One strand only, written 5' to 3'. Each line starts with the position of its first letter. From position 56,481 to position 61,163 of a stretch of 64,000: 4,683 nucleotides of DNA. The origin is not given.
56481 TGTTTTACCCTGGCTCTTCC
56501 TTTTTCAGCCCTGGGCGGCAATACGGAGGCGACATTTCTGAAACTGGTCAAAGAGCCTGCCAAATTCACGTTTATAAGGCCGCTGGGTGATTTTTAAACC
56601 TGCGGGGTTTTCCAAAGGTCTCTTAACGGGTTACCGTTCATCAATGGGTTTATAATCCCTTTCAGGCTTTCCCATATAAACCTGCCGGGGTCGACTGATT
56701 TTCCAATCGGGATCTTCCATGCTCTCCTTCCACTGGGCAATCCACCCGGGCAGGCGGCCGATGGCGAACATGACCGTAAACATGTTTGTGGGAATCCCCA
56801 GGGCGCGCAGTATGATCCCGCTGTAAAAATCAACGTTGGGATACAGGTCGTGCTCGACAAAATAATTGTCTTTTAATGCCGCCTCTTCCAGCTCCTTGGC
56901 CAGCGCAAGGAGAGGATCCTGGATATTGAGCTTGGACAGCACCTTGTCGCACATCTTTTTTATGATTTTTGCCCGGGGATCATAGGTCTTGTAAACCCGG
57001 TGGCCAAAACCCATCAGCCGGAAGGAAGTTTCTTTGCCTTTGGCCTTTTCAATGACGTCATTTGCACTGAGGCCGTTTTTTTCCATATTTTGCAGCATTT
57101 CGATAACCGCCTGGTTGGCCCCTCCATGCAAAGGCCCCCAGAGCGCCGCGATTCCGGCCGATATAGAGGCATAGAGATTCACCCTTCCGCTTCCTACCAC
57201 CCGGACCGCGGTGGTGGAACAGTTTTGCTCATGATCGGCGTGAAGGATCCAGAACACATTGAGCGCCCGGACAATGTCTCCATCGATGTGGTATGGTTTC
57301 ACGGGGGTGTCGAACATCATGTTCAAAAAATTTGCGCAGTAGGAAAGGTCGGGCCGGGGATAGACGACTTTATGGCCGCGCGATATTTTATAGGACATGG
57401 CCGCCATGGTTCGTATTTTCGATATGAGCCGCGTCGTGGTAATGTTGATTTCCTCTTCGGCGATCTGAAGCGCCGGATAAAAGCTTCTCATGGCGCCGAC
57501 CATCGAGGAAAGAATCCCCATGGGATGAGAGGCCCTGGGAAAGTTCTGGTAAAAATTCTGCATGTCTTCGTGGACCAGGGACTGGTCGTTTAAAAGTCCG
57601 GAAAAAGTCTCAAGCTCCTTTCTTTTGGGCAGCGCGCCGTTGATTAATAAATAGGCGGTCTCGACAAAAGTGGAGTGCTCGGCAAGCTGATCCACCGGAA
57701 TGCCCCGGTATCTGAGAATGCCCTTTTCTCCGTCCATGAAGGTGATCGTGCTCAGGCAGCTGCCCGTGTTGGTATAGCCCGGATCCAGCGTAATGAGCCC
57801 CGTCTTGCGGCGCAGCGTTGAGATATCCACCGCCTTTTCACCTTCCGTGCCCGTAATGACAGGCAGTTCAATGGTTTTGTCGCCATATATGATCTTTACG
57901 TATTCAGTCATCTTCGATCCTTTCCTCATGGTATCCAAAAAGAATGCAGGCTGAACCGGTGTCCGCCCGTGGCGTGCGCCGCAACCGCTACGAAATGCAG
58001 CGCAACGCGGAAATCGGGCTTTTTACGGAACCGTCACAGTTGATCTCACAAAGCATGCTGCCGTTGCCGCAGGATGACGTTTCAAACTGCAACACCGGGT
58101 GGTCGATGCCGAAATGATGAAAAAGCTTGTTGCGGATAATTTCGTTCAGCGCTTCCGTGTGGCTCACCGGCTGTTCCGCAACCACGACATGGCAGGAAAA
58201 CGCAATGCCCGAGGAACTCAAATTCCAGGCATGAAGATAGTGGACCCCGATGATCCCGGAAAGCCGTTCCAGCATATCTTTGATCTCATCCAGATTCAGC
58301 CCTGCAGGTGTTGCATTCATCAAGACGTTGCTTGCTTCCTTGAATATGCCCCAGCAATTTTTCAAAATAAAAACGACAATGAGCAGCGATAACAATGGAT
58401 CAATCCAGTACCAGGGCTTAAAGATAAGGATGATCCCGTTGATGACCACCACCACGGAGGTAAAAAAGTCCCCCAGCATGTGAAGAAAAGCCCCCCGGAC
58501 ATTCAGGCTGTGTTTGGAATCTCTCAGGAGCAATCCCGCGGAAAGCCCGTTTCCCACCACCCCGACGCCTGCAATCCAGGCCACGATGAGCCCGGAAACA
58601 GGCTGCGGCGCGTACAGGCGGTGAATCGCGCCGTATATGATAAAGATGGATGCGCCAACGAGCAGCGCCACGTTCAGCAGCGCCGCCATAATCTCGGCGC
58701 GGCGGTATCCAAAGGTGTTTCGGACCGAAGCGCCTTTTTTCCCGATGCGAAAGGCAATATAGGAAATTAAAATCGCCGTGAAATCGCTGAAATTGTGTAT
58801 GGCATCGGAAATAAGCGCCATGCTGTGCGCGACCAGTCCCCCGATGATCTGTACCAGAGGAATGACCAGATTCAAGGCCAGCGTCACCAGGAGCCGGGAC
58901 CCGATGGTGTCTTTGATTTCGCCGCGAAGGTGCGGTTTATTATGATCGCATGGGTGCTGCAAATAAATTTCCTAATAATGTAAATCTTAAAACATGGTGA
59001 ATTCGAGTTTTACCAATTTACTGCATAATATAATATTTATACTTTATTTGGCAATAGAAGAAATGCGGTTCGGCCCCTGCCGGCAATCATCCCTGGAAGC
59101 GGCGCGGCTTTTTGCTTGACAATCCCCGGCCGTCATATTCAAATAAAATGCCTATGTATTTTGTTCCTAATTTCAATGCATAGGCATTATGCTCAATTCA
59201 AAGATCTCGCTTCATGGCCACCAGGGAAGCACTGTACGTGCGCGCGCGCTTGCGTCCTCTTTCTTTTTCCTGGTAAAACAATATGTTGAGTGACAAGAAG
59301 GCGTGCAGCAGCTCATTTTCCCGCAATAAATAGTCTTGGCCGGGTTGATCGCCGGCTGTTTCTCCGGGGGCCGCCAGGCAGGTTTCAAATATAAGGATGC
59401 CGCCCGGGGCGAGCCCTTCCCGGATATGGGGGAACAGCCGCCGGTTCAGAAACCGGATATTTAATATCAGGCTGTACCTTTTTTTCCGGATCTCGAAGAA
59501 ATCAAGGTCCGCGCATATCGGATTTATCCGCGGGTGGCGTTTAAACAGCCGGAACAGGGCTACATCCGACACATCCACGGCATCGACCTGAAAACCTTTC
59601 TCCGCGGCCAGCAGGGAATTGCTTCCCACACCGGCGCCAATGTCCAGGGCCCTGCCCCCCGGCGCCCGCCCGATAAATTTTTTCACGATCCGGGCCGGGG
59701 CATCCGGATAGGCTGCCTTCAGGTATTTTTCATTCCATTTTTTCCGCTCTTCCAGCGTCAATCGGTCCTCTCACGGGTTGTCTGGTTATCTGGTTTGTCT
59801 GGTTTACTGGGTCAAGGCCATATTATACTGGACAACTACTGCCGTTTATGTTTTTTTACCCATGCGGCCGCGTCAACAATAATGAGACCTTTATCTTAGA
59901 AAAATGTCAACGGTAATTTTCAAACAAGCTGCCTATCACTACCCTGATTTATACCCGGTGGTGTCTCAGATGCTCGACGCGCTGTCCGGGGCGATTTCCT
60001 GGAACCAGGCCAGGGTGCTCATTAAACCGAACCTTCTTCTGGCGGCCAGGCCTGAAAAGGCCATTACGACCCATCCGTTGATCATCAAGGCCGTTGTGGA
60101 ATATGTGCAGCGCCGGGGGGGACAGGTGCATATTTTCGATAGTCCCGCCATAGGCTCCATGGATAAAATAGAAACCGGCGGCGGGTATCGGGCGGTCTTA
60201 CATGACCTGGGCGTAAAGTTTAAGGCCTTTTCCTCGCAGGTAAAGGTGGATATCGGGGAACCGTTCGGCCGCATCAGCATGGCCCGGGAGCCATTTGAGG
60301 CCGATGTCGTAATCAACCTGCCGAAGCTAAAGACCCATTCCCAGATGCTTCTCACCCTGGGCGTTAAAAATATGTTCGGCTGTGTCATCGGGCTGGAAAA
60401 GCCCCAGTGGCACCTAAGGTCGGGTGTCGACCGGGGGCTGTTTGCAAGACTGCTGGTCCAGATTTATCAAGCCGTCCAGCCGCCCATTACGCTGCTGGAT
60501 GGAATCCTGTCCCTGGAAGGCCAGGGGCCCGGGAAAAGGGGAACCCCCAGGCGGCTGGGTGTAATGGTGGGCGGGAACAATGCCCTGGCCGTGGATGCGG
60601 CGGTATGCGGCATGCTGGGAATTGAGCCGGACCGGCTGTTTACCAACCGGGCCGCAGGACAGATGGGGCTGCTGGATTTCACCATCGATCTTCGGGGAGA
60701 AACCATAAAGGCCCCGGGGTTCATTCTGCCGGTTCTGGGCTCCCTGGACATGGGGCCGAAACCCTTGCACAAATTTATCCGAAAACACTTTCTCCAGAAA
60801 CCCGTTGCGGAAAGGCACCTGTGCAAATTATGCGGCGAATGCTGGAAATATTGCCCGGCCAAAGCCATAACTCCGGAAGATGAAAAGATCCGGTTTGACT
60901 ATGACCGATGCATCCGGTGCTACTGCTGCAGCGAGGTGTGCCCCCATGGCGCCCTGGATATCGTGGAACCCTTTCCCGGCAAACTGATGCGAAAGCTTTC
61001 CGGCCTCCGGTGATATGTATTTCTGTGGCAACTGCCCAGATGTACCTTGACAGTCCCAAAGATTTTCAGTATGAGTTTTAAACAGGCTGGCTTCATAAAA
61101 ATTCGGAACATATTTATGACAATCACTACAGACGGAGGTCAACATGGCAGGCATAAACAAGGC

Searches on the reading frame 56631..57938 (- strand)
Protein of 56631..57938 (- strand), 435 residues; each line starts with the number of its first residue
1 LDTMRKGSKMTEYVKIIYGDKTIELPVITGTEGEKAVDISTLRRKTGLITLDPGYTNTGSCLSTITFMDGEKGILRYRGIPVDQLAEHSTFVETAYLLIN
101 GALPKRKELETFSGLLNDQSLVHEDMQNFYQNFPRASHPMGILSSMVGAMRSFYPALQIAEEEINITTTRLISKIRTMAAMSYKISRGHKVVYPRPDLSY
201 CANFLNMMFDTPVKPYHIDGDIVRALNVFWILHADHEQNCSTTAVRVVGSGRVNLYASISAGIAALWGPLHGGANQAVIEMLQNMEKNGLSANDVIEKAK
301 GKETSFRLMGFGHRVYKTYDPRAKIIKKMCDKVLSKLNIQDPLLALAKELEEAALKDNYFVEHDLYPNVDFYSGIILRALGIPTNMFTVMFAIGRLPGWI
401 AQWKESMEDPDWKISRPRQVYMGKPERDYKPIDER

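Call 8: search_protein_families(library=pfam, proteins=[window:56631-57938:-], max_evalue=0.001)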
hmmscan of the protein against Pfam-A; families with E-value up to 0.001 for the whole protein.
window:56631-57938:- (435 aa): 1 family
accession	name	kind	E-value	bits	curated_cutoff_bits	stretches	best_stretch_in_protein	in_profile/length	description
PF00285.26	Citrate_synt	-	3.7e-135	451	27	1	54-418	1-357/357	Citrate synthase, C-terminal domain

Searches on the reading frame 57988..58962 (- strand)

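Call 8: search_protein_families(library=pfam, proteins=[window:57988-58962:-], max_evalue=0.001)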
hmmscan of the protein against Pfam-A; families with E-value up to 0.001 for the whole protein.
window:57988-58962:- (324 aa): 2 families
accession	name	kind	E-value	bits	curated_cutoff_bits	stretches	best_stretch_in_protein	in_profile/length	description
PF01545.26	Cation_efflux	-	9e-44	150.1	26.6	1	24-215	1-198/198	Cation efflux family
PF16916.11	ZT_dimer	-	2.2e-11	44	26.7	1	221-294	3-76/78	Dimerisation domain of Zinc Transporter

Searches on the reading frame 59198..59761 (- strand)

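Call 30: search_protein_families(library=pfam, proteins=[window:59198-59761:-], max_evalue=0.0001)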
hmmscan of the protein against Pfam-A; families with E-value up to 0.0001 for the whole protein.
window:59198-59761:- (187 aa): 2 families
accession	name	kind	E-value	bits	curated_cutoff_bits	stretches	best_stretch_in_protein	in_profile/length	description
PF13489.12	Methyltransf_23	-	5.5e-09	36.4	27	1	18-136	9-124/164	Methyltransferase domain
PF13649.12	Methyltransf_25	-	1.9e-06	28.9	27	1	39-121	2-97/97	Methyltransferase domain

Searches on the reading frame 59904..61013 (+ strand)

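Call 30: search_protein_families(library=pfam, proteins=[window:59904-61013:+], max_evalue=0.0001)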
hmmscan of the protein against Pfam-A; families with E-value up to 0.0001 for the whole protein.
window:59904-61013:+ (369 aa): 7 families
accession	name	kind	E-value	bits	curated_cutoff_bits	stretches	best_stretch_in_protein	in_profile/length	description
PF04015.17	DUF362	-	8.1e-50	170.1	24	1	38-235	1-199/200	Domain of unknown function (DUF362)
PF00037.32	Fer4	-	2.9e-11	43.1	21.1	1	330-351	2-23/24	4Fe-4S binding domain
PF12837.12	Fer4_6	-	4.2e-08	33.2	25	1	328-351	1-24/24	4Fe-4S binding domain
PF13237.11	Fer4_10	-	8.5e-08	32.5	25.5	1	300-347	2-53/53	4Fe-4S dicluster domain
PF12838.12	Fer4_7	-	2.4e-07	31.6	27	1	307-350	2-52/52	4Fe-4S dicluster domain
PF13187.11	Fer4_9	-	2.9e-06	27.6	27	1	307-350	2-51/52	4Fe-4S dicluster domain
PF13183.11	Fer4_8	-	4.3e-05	24.4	27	0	334-348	3-17/68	4Fe-4S dicluster domain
